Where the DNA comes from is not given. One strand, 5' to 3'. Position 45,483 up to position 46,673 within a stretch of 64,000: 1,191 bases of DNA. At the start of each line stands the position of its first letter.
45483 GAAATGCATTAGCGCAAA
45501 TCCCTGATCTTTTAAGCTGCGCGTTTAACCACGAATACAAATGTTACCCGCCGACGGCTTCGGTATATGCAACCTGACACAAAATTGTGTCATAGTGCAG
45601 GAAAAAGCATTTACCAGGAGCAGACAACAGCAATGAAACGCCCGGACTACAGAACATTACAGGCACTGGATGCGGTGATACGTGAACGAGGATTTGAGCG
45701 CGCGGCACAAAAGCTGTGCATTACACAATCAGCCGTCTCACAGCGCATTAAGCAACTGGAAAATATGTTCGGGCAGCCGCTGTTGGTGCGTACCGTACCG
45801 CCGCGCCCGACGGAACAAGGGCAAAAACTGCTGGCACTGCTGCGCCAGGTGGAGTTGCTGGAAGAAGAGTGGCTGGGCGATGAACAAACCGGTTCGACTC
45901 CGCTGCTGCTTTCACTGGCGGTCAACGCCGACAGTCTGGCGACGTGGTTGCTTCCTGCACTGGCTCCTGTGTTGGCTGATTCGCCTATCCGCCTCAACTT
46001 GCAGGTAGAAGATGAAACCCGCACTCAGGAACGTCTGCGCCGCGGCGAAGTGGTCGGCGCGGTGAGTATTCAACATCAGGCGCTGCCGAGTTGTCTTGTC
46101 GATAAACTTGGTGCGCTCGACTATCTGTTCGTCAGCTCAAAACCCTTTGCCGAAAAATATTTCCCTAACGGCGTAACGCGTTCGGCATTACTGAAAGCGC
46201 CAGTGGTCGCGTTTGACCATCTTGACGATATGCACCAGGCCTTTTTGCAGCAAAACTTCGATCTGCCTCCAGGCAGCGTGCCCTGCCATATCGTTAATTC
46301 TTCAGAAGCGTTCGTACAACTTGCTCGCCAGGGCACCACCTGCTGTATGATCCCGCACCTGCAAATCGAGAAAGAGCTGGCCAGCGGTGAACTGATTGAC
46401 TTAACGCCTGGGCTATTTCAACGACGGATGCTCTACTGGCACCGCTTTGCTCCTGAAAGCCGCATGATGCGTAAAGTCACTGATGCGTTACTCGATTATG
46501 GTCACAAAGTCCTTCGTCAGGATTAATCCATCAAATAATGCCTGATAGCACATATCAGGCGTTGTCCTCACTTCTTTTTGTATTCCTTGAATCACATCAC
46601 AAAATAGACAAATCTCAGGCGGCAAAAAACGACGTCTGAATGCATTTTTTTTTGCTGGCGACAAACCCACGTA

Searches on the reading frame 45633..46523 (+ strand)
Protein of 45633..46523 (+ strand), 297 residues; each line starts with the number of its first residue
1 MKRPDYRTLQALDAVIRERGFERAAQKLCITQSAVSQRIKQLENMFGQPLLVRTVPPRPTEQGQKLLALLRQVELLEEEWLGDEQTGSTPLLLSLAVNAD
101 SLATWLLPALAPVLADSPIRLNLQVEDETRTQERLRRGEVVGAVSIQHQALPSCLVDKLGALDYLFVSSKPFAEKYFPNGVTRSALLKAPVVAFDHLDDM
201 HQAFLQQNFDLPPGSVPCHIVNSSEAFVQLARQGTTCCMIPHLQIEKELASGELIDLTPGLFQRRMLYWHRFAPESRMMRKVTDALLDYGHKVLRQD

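Call 14: find_related_loci(query=window:45633-46523:+, collection=genome_contigs, flank=2500)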
Query window:45633-46523:+ (297 aa) in genome_contigs; peptide patterns used: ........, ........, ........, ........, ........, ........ (x = any residue, [..] = any of these).
552 stretches matched a pattern; 493 encode a relative of the query (tblastn E <= 1e-3); the best 80 are kept; 80 distinct loci.
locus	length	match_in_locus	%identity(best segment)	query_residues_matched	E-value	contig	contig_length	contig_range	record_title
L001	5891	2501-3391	100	1-297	0e+0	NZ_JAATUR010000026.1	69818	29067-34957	Escherichia coli strain SCPM-O-B-8794 26length=69818, whole genome shotgun sequence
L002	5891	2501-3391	100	1-297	0e+0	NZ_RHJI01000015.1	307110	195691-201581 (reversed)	Escherichia sp. E1V33 1V33_15_consensus, whole genome shotgun sequence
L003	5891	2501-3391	100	1-297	0e+0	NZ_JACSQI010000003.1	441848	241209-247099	Escherichia whittamii strain Sa2BVA5 NODE_3_length_441848_cov_9.028465, whole genome shotgun sequence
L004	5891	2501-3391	99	1-297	0e+0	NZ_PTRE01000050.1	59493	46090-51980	Escherichia sp. MOD1-EC7003 MOD1-EC7003_50_length_59493_cov_122, whole genome shotgun sequence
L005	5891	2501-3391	99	1-297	0e+0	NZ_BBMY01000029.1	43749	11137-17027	Escherichia albertii NBRC 107761 = DSM 17582 strain NBRC 107761, whole genome shotgun sequence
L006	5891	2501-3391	97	1-297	0e+0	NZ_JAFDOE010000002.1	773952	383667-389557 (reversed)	Citrobacter sp. FP75 contig2, whole genome shotgun sequence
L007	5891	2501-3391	97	1-297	0e+0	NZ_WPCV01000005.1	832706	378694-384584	Citrobacter sp. On2M On2M_5, whole genome shotgun sequence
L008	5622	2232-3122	97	1-297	0e+0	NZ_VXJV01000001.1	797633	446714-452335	Salmonella enterica subsp. diarizonae strain CCUG 30040T contig_0000001, whole genome shotgun sequence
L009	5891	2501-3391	97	1-297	0e+0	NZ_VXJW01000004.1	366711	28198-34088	Salmonella enterica subsp. arizonae strain CCUG 6322T contig_0000004, whole genome shotgun sequence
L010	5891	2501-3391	98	1-297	0e+0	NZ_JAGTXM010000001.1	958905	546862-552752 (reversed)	Citrobacter amalonaticus strain ku-bf3 scaffold_0, whole genome shotgun sequence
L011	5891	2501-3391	97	1-297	0e+0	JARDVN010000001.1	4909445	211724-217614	Citrobacter amalonaticus strain AUH_CA_2023_1 contig_2, whole genome shotgun sequence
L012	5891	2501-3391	98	1-297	0e+0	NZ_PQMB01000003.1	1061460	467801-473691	Citrobacter amalonaticus strain S646 scaffold3.1, whole genome shotgun sequence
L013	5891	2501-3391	97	1-297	0e+0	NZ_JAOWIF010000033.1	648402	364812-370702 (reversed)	Citrobacter sp. Cu233 225, whole genome shotgun sequence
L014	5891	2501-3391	97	1-297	0e+0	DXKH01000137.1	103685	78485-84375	MAG TPA_asm: Citrobacter sp. isolate HRGM_Genome_0066 HRGM_Genome_0066_137, whole genome shotgun sequence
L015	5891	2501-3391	97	1-297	0e+0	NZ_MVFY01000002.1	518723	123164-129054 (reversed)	Citrobacter portucalensis strain A60 A60_S7_L001_NODE_2_length_518723_cov_20.9124, whole genome shotgun sequence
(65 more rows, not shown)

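Call 54: find_homologous_proteins(query=window:45633-46523:+, max_evalue=1e-60)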
Query window:45633-46523:+ (297 aa): 821 proteins with E <= 1e-60 among 8000 candidates; the best 120 are listed.
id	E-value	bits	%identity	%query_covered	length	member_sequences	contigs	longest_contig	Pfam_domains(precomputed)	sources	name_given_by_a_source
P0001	2.7e-202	688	93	100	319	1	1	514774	PF00126.34,PF03466.26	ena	-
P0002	2.4e-185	632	96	100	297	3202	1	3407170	PF00126.34,PF03466.26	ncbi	-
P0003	7.8e-177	605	92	100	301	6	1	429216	PF00126.34,PF03466.26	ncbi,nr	ncbi:ArgP/LysG family DNA-binding transcriptional regulator [Enterobacterales bacterium CwR94]|nr:Ar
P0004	5.6e-176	602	91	100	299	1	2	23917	PF00126.34,PF03466.26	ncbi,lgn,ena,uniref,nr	ncbi:MAG TPA: ArgP/LysG family DNA-binding transcriptional regulator [Erwinia sp.]|uniref:LysR famil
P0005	1.2e-175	601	91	100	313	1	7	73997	PF00126.34,PF03466.26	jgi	jgi:LysR family transcriptional regulator (chromosome initiation inhibitor)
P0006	1.8e-175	600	91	100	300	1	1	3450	PF00126.34,PF03466.26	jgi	-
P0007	4.8e-175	599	90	100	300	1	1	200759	PF00126.34,PF03466.26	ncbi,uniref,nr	ncbi:transcriptional regulator ArgP [Izhakiella australiensis]|uniref:HTH-type transcriptional regul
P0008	5.2e-175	599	91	100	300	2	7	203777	PF00126.34,PF03466.26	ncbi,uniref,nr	ncbi:transcriptional regulator ArgP [Erwinia sp. OLTSP20]|uniref:LysR family transcriptional regulat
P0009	1.1e-174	597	90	100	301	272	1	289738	PF00126.34,PF03466.26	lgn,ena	-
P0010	1.2e-174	597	91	100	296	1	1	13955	PF00126.34,PF03466.26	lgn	-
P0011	1.6e-174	597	91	100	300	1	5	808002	PF00126.34,PF03466.26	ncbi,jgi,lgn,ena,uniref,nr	ncbi:MAG: LysR family transcriptional regulator ArgP [Rouxiella aceris]|jgi:LysR family transcriptio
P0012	2.3e-174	596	90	100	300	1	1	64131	PF00126.34,PF03466.26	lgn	-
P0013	3.3e-174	596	91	100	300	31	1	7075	PF00126.34,PF03466.26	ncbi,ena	-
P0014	7.2e-173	591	89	100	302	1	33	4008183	PF00126.34,PF03466.26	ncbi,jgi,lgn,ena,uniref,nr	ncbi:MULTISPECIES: LysR family transcriptional regulator ArgP [Pantoea]|jgi:LysR family transcriptio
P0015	1.2e-172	591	88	100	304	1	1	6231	PF00126.34,PF03466.26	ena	-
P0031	4.9e-169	579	88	100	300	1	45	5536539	PF00126.34,PF03466.26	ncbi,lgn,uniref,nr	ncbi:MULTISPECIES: LysR family transcriptional regulator ArgP [Photorhabdus]|uniref:LysR family tran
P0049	1.1e-167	574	87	100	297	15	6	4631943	PF00126.34,PF03466.26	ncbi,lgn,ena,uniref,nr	ncbi:LysR family transcriptional regulator ArgP [Budviciaceae bacterium CWB-B4]|uniref:HTH-type tran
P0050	1.3e-167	574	86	100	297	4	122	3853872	PF00126.34,PF03466.26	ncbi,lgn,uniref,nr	ncbi:chromosome initiation inhibitor [Edwardsiella ictaluri]|uniref:HTH-type transcriptional regulat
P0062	1.2e-166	571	86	100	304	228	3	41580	PF00126.34,PF03466.26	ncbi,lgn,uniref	ncbi:LysR family transcriptional regulator ArgP [Providencia sp. SP181]|uniref:LysR family transcrip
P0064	2.1e-166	570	86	100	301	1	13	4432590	PF00126.34,PF03466.26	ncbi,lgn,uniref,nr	ncbi:Chromosome initiation inhibitor [Xenorhabdus nematophila F1]|uniref:HTH-type transcriptional re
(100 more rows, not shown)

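Call 55: find_encoding_contigs(protein=P0014, flank=400, max_places=1)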
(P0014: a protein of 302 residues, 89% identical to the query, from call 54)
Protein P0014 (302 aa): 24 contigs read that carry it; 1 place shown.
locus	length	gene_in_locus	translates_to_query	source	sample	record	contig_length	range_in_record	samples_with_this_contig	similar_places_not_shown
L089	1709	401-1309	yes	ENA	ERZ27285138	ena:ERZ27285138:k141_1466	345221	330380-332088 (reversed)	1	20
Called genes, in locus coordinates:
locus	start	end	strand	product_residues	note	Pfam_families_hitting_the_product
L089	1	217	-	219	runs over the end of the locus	PF06026:Rib_5-P_isom_A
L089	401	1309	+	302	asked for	PF00126:HTH_1, PF03466:LysR_substrate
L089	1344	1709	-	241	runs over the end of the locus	PF04402:SIMPL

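Call 56: find_encoding_contigs(protein=P0008, flank=400, max_places=1)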
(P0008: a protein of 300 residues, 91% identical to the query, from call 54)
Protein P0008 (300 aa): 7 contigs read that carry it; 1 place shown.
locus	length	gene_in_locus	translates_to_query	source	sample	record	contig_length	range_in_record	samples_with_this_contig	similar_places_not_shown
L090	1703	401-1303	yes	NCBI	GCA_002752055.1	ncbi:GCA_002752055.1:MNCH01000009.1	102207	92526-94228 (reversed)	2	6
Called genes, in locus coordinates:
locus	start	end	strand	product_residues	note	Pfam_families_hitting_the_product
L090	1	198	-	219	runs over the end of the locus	PF06026:Rib_5-P_isom_A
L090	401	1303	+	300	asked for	PF00126:HTH_1, PF03466:LysR_substrate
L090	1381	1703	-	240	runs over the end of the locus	PF04402:SIMPL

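Call 57: find_encoding_contigs(protein=P0011, flank=400, max_places=1)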
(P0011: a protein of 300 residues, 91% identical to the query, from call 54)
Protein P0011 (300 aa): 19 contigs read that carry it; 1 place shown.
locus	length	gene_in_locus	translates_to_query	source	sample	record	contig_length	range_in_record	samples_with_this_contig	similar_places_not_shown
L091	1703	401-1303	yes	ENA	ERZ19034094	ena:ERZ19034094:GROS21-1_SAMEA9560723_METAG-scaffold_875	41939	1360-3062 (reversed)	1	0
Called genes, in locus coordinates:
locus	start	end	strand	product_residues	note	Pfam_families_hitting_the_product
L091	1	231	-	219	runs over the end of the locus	PF06026:Rib_5-P_isom_A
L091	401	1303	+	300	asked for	PF00126:HTH_1, PF03466:LysR_substrate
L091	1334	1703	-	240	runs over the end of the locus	PF04402:SIMPL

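Call 58: find_encoding_contigs(protein=P0031, flank=400, max_places=1)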
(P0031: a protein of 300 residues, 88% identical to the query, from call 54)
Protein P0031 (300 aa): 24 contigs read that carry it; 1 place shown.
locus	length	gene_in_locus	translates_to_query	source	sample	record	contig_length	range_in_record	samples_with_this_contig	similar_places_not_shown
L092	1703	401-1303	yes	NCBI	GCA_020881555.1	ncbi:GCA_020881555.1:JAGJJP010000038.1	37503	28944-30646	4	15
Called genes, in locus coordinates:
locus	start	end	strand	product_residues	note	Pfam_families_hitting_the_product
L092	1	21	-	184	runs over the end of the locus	-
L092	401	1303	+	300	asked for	PF00126:HTH_1, PF03466:LysR_substrate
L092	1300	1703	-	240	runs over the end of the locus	PF04402:SIMPL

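Call 59: find_encoding_contigs(protein=P0050, flank=400, max_places=1)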
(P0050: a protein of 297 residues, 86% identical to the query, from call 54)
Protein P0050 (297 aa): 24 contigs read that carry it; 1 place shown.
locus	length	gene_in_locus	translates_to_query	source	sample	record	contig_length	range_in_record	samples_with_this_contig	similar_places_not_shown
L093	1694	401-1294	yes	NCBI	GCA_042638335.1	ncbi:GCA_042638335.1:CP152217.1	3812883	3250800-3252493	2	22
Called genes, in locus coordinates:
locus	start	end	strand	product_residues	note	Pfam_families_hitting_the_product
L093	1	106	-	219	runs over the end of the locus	PF06026:Rib_5-P_isom_A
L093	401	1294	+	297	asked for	PF00126:HTH_1, PF03466:LysR_substrate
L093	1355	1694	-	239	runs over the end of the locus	PF04402:SIMPL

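Call 60: find_encoding_contigs(protein=P0064, flank=400, max_places=1)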
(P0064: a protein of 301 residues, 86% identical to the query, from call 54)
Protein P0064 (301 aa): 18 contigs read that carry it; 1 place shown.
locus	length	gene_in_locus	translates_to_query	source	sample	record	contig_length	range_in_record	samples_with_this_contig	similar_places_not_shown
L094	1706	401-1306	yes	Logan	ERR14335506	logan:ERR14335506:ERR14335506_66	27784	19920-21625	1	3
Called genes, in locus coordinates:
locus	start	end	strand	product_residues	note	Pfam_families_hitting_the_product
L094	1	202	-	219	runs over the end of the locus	PF06026:Rib_5-P_isom_A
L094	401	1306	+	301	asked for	PF00126:HTH_1, PF03466:LysR_substrate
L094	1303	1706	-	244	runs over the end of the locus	PF04402:SIMPL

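Call 61: find_encoding_contigs(protein=P0062, flank=400, max_places=1)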
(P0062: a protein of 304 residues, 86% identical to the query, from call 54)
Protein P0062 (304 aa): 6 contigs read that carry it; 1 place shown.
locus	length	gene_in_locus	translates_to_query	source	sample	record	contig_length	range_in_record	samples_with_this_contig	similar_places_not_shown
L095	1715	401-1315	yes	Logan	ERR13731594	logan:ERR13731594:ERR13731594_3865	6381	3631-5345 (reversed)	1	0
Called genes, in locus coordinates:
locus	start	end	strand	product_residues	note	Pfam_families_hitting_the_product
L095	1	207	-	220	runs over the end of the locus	PF06026:Rib_5-P_isom_A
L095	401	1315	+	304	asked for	PF00126:HTH_1, PF03466:LysR_substrate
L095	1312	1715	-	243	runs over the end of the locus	PF04402:SIMPL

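Call 62: find_encoding_contigs(protein=P0049, flank=400, max_places=1)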
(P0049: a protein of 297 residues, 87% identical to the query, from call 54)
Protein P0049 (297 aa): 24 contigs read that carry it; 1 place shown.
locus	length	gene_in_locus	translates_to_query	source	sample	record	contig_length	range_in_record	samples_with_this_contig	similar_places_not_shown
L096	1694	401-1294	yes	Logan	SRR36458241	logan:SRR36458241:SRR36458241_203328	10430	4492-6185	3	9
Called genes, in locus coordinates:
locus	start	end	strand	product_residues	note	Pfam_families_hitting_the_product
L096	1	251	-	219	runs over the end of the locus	PF06026:Rib_5-P_isom_A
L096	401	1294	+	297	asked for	PF00126:HTH_1, PF03466:LysR_substrate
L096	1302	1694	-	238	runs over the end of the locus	PF04402:SIMPL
